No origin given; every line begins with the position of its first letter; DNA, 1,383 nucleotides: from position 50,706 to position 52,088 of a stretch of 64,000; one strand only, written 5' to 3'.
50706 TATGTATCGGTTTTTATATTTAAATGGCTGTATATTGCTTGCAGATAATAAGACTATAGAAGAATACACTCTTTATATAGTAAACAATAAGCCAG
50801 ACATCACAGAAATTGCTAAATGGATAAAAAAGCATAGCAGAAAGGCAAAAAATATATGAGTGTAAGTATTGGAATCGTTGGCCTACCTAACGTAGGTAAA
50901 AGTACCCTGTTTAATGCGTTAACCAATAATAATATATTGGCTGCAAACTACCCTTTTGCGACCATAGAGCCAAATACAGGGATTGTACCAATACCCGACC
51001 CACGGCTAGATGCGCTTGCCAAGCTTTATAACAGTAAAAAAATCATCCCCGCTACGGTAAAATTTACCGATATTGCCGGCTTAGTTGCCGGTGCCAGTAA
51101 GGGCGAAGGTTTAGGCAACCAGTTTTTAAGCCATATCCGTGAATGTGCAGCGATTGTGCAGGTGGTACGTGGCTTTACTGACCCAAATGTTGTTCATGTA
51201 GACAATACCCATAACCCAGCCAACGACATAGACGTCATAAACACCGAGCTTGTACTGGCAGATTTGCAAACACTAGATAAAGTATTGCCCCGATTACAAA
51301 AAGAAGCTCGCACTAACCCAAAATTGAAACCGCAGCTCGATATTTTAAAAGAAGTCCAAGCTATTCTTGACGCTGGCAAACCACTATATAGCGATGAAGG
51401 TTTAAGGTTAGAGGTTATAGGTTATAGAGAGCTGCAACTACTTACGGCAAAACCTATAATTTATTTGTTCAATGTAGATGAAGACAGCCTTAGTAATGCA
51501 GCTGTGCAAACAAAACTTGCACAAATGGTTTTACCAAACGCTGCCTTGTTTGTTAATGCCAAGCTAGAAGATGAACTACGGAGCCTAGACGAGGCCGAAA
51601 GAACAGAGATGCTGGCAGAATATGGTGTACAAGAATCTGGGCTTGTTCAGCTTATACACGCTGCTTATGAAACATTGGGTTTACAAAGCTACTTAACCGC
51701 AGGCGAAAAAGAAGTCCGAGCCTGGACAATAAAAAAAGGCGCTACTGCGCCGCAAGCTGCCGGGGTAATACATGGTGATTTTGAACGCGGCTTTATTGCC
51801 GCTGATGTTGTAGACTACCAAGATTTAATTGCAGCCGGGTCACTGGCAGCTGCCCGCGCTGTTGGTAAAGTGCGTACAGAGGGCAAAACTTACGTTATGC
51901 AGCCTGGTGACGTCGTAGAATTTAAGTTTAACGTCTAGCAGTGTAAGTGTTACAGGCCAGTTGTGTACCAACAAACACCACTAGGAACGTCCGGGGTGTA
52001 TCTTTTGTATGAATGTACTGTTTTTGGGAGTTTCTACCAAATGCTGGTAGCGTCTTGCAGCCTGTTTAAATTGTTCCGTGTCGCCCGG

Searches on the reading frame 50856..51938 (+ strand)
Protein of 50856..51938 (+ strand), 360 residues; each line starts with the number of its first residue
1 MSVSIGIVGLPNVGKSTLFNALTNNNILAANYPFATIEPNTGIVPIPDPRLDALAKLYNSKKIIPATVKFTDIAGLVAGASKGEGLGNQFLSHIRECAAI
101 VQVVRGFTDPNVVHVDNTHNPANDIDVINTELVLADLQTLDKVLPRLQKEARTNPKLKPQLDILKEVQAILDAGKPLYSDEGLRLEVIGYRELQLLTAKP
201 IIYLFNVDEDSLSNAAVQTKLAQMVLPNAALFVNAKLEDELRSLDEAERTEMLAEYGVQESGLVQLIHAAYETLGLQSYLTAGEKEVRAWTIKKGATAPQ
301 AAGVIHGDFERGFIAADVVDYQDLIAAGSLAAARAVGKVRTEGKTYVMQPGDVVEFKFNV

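Call 16: find_encoding_contigs(protein=window:50856-51938:+, flank=10000, max_places=6)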
Protein window:50856-51938:+ (360 aa): 23 contigs read that carry it; 6 places shown.
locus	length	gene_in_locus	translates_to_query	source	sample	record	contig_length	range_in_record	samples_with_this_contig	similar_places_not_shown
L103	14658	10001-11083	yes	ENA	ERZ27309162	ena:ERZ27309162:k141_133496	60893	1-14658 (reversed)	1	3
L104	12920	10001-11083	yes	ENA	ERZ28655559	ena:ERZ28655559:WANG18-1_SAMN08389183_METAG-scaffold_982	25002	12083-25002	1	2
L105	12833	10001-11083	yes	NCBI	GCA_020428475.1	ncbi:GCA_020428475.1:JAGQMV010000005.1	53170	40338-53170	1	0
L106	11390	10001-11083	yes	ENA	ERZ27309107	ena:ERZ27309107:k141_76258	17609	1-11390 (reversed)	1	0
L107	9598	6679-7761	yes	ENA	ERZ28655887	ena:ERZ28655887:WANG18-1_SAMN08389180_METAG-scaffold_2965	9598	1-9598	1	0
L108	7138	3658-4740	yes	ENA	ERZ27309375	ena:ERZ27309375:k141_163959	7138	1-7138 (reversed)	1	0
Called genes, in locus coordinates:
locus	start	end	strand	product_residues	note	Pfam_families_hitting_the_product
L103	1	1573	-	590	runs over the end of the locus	PF05157:MshEN, PF00437:T2SSE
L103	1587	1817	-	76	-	-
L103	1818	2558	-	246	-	PF04350:PilO (weak)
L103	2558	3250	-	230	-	PF05137:PilN (faint)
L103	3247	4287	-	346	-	PF25216:Volactin (faint), PF11104:PilM_2, PF14450:FtsA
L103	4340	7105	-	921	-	-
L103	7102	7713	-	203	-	-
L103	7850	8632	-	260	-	-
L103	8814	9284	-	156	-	-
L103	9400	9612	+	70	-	PF02604:PhdYeFM_antitox (weak)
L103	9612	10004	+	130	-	PF02661:Fic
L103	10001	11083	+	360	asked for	PF01926:MMR_HSR1, PF02421:FeoB_N, PF06071:YchF-GTPase_C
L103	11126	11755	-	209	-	PF02698:DUF218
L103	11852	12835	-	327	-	-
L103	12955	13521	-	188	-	-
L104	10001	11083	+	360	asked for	PF01926:MMR_HSR1, PF02421:FeoB_N, PF06071:YchF-GTPase_C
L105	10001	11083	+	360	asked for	PF01926:MMR_HSR1, PF02421:FeoB_N, PF06071:YchF-GTPase_C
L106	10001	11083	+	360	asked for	PF01926:MMR_HSR1, PF02421:FeoB_N, PF06071:YchF-GTPase_C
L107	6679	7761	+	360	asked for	PF01926:MMR_HSR1, PF02421:FeoB_N, PF06071:YchF-GTPase_C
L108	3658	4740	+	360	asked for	PF01926:MMR_HSR1, PF02421:FeoB_N, PF06071:YchF-GTPase_C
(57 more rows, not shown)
